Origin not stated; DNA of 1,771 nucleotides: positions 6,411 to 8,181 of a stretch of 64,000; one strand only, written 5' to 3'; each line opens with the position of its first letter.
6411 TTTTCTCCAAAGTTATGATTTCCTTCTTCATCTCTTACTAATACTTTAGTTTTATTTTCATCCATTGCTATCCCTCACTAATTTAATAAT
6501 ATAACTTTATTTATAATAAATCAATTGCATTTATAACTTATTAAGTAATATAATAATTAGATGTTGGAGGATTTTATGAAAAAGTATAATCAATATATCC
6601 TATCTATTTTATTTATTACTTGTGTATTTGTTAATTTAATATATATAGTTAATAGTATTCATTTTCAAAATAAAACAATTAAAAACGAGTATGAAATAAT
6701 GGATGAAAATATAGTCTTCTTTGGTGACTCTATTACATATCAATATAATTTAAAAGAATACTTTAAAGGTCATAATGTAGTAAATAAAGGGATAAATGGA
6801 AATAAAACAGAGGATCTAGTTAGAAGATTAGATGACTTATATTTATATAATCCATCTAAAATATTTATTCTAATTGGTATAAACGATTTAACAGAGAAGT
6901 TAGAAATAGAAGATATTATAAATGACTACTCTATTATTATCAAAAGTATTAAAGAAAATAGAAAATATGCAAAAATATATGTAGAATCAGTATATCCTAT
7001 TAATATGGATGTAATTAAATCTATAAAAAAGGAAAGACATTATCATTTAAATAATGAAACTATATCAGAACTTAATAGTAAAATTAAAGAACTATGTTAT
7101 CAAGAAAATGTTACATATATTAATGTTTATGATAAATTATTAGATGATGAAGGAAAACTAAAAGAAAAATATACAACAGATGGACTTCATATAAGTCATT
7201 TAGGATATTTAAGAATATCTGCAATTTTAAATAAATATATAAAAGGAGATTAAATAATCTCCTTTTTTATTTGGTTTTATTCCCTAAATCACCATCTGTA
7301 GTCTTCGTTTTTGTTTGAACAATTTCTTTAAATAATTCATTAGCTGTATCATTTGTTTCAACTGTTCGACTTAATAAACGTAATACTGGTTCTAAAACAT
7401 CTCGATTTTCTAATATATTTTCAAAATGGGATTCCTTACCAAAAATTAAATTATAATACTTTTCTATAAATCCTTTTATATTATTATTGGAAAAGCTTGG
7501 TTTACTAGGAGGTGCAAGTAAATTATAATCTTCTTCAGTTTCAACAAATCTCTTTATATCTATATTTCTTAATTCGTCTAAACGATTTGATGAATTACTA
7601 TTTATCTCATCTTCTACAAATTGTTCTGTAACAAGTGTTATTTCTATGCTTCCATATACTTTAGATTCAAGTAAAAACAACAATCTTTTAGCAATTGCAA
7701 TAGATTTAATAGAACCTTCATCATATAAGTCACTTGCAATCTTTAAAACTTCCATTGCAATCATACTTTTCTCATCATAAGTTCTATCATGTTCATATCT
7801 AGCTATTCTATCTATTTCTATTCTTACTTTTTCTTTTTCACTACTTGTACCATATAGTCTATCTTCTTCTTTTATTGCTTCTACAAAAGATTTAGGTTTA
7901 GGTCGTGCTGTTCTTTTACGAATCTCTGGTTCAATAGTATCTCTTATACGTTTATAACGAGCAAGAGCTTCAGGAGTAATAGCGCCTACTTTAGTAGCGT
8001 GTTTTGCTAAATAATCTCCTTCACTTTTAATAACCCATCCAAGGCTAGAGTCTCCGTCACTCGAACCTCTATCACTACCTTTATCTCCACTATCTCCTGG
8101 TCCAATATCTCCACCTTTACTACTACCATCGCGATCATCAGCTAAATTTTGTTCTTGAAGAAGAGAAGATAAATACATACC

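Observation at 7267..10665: Two-gene operon: small 2-TM protein plus 887-aa RdrB-like adenosine/AMP-deaminase-fold protein (candidate defence or nucleotide-editing module lacking an RdrA-type ATPase)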

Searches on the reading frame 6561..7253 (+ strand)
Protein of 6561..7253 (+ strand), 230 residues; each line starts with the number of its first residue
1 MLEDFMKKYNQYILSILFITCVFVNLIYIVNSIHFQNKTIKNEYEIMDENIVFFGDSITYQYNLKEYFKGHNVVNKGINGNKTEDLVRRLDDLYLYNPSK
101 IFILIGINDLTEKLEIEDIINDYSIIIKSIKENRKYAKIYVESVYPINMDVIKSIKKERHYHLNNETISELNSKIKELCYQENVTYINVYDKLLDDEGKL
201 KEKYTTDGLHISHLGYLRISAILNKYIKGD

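Call 21: search_protein_families(library=pfam, proteins=[window:6561-7253:+], max_evalue=0.001)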
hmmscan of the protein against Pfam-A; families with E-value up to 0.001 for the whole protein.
window:6561-7253:+ (230 aa): 3 families
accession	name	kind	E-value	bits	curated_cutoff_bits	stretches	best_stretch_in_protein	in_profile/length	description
PF13472.12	Lipase_GDSL_2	-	8.3e-24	85.5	32.9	1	53-216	1-176/178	GDSL-like Lipase/Acylhydrolase family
PF00657.28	Lipase_GDSL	-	2.3e-11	44.7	23.6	1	51-219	1-204/208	GDSL-like Lipase/Acylhydrolase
PF17182.10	OSK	-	1.3e-05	25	27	1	62-199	33-161/202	OSK domain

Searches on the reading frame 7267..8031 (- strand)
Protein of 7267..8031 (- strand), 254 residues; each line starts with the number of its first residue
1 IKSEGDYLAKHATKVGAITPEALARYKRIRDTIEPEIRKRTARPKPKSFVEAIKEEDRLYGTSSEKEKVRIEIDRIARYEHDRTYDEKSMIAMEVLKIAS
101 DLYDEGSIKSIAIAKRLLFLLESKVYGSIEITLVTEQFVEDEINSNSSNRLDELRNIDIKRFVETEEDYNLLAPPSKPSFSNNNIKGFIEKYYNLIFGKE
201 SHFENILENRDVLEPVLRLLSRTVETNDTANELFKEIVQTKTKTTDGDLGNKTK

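Call 100: search_protein_families(library=pfam, proteins=[window:7267-8031:-], max_evalue=0.01)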
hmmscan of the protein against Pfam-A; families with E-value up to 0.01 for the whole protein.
window:7267-8031:- (254 aa): 0 families
